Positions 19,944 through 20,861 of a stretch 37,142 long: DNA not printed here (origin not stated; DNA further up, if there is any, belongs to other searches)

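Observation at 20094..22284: Three-gene low-GC cassette (Zn-ribbon protein, ABC/AAA_15-21-like ATPase, PD-(D/E)xK-like protein): candidate undescribed anti-phage defense system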

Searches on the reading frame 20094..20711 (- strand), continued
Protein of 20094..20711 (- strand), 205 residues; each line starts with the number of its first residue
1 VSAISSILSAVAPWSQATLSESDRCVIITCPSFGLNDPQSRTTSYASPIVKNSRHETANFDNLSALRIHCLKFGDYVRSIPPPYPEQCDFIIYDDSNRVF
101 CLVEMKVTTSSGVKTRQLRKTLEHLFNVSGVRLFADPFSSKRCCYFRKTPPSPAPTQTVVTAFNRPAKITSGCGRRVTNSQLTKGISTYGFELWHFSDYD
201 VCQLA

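Call 76: search_protein_families(library=padloc, alignment_id=A3, max_evalue=0.01)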
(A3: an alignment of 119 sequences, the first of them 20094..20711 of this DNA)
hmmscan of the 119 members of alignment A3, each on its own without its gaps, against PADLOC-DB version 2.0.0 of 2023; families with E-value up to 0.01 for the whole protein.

A. member 1, window:20094-20711:- (205 aa): 0 families

B. families by the number of members that match (of 119 scanned): 12 families
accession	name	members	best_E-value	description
PDLC04563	PDC-M29B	66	4e-10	-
PDLC04564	PDC-M29B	65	2.6e-09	-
PDLC04667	PDC-M47B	8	2.9e-05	-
PDLC04229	HEC-02B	5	0.00094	-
PDLC01961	CARF9--CARF_HEPN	3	0.00037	-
PDLC04668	PDC-M47B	2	7e-05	-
PDLC01057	C3a59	2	0.0007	trans-membrane (TM)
PDLC00664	Effector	2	0.0058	1TM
PDLC03412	REase_II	1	0.0033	Type II restriction enzyme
PDLC02040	Cas5d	1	0.0049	-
PDLC02350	AbiO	1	0.0059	AbiO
PDLC04669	PDC-M47B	1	0.0088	-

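Call 77: find_encoding_contigs(protein=P0002, flank=5000, max_places=2)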
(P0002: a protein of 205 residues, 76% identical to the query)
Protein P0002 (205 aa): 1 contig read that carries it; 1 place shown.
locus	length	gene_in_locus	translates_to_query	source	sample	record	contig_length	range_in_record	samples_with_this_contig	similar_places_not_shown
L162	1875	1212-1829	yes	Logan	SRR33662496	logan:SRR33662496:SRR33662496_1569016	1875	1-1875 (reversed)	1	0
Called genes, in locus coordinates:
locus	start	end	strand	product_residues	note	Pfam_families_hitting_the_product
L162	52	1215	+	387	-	PF13175:AAA_15, PF13476:AAA_23, PF13304:AAA_21 (faint)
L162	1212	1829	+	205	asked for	-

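Call 84: search_protein_families(library=pfam, alignment_id=A3, max_evalue=1)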
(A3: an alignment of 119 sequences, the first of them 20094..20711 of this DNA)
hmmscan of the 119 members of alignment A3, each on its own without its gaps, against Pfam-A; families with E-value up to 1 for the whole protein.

A. member 1, window:20094-20711:- (205 aa): 0 families

B. families by the number of members that match (of 119 scanned): 44 families (the first 25 are shown)
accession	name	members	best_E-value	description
PF13588.12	HSDR_N_2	75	0.00012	Type I restriction enzyme R protein N terminus (HSDR_N)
PF04313.20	HSDR_N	22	0.00021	Type I restriction enzyme R protein N terminus (HSDR_N)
PF10326.15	7TM_GPCR_Str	5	0.0092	Serpentine type 7TM GPCR chemoreceptor Str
PF16876.10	Lipin_mid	4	0.0099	Lipin/Ned1/Smp2 multi-domain protein middle domain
PF07383.17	DUF1496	2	0.084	Protein of unknown function (DUF1496)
PF02194.20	PXA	2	0.14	PXA domain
PF14082.12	SduA_C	1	0.018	Shedu protein SduA, C-terminal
PF01617.23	Surface_Ag_2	1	0.024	Surface antigen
PF06294.16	CH_2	1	0.031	CH-like domain in sperm protein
PF07491.16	PPI_Ypi1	1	0.033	Protein phosphatase inhibitor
PF09797.15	NatB_MDM20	1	0.034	N-acetyltransferase B complex (NatB) non catalytic subunit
PF09158.15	MotCF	1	0.037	Bacteriophage T4 MotA, C-terminal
PF00581.25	Rhodanese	1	0.046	Rhodanese-like domain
PF02962.20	CHMI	1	0.047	5-carboxymethyl-2-hydroxymuconate isomerase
PF15597.11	Imm59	1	0.049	Immunity protein 59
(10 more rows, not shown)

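Call 93: find_encoding_contigs(protein=P0139, flank=8000, max_places=1)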
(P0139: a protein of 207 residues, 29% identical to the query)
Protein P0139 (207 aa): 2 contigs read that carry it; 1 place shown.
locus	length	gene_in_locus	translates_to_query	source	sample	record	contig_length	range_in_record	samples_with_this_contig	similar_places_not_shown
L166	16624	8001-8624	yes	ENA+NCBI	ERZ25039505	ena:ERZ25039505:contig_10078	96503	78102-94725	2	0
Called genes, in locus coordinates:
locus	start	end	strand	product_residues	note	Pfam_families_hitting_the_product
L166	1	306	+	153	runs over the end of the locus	PF09970:DUF2204 (weak), PF19502:DUF6036 (weak)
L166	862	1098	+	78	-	-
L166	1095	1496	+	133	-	PF01850:PIN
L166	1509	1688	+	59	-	-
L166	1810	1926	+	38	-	-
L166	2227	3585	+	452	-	PF20042:DUF6444, PF03050:DDE_Tnp_IS66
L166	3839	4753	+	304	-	PF07608:DUF1571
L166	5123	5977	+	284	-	PF00149:Metallophos (weak), PF12850:Metallophos_2 (faint)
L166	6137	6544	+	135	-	PF04264:YceI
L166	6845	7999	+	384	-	PF13175:AAA_15 (weak), PF13304:AAA_21, PF13175:AAA_15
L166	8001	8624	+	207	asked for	-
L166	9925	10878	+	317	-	PF00873:ACR_tran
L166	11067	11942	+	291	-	PF00873:ACR_tran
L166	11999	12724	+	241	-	PF00873:ACR_tran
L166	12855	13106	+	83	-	-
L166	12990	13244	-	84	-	-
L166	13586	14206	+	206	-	-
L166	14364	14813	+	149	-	-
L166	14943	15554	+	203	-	PF11827:DUF3347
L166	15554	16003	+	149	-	PF14376:Haem_bd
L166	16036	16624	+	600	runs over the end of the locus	PF00403:HMA, PF19335:HMBD, PF00122:E1-E2_ATPase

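Call 94: find_encoding_contigs(protein=P0211, flank=8000, max_places=1)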
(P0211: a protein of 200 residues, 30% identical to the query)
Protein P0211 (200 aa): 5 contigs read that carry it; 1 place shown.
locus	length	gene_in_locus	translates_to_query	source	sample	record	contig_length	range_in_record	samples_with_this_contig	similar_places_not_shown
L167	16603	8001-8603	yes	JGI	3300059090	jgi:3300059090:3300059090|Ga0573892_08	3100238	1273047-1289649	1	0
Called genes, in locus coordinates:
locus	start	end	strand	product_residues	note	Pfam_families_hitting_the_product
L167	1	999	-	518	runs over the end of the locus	PF07661:MORN_2 (faint)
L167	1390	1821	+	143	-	PF02502:LacAB_rpiB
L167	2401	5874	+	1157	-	PF00133:tRNA-synt_1, PF09334:tRNA-synt_1g (weak), PF08264:Anticodon_1, PF19302:DUF5915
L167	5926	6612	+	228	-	PF00072:Response_reg, PF00486:Trans_reg_C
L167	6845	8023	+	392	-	PF13175:AAA_15, PF13304:AAA_21 (weak), PF13175:AAA_15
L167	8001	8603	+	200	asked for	-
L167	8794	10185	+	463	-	PF00672:HAMP, PF00512:HisKA, PF13581:HATPase_c_2 (faint), PF02518:HATPase_c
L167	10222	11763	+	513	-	PF28494:GlyRS_ins_1, PF00587:tRNA-synt_2b, PF03129:HGTP_anticodon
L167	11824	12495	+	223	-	-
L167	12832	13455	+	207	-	-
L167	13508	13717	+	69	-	-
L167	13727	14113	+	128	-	-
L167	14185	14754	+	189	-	-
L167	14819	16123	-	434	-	PF01637:ATPase_2, PF13173:AAA_14 (weak), PF13401:AAA_22 (weak), PF03008:DUF234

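Call 95: find_encoding_contigs(protein=P0171, flank=8000, max_places=1)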
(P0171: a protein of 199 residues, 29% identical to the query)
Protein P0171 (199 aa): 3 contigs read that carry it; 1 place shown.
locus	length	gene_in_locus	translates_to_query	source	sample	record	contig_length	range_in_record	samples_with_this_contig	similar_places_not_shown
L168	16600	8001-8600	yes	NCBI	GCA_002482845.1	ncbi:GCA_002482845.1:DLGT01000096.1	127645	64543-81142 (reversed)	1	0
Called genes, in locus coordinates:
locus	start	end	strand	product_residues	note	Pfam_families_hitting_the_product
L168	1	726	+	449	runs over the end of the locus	PF03150:CCP_MauG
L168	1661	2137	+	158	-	PF06445:GyrI-like, PF14526:Cass2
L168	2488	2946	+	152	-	PF13673:Acetyltransf_10 (weak), PF00583:Acetyltransf_1, PF13508:Acetyltransf_7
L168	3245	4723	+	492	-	-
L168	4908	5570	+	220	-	PF00115:COX1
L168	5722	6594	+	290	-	-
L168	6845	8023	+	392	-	PF13175:AAA_15 (weak), PF13304:AAA_21, PF13175:AAA_15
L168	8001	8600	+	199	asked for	-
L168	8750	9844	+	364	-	PF23952:LRR_EndoS (weak), PF01030:Recep_L_domain (faint), PF18962:Por_Secre_tail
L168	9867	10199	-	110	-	-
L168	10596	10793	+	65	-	-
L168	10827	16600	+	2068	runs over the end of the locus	PF00801:PKD (weak), PF18911:PKD_4, PF19081:Ig_7 (faint), PF19408:PKD_6, PF18911:PKD_4 (weak), PF00801:PKD (weak), PF18911:PKD_4, PF13585:CHU_C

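Call 98: fold_search(model_id=the predicted structure, library=viral)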
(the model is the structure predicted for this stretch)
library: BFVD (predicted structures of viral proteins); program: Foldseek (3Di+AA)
matches with E <= 10: 253; with E <= 0.001: 0
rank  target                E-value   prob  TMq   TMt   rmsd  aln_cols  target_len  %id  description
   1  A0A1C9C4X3            7.2e-02  0.54  0.22  0.10   7.4       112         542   12  Uncharacterized protein [Heterosigma akashiwo virus 01]
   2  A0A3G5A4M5            1.1e-01  0.15  0.16  0.08   5.3        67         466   19  C2H2-type domain-containing protein [Harvfovirus sp.]
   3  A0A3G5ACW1            1.4e-01  0.11  0.14  0.08   7.3        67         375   18  C2H2-type domain-containing protein [Hyperionvirus sp.]
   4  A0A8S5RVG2            1.5e-01  0.16  0.20  0.20   5.6        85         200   18  PD-(D/E)XK nuclease superfamily protein [Siphoviridae sp. ctHip2]
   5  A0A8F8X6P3            2.1e-01  0.25  0.23  0.14   9.3       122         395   15  (no name in the UniProt tables at hand)
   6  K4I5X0                2.2e-01  0.18  0.20  0.20   8.7       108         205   12  Uncharacterized protein [Salmonella phage STML-198]
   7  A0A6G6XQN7            2.2e-01  0.12  0.20  0.12  14.1       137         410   14  (no name in the UniProt tables at hand)
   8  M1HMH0                2.2e-01  0.11  0.18  0.15   6.2        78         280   20  (no name in the UniProt tables at hand)
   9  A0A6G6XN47            2.4e-01  0.25  0.23  0.22   6.7        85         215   16  (no name in the UniProt tables at hand)
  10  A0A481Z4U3            2.7e-01  0.21  0.22  0.04   9.2        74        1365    9  Type III restriction enzyme, res subunit [Pithovirus LCPAC001]
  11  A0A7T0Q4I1            2.9e-01  0.15  0.18  0.04   6.5        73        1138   18  RNA-dependent RNA polymerase (Fragment) [Hemipteran phasma-related virus OKIAV245]
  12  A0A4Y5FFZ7            3.1e-01  0.06  0.16  0.26  14.4       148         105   17  (no name in the UniProt tables at hand)
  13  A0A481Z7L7            3.3e-01  0.15  0.21  0.05   5.4        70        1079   16  Helicase [Pithovirus LCPAC304]
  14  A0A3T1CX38            3.5e-01  0.20  0.20  0.05   9.6       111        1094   11  Uncharacterized protein [Acanthamoeba castellanii medusavirus J1]
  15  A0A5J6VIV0            3.7e-01  0.35  0.27  0.14   6.0        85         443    8  Uncharacterized protein [Megaviridae environmental sample]
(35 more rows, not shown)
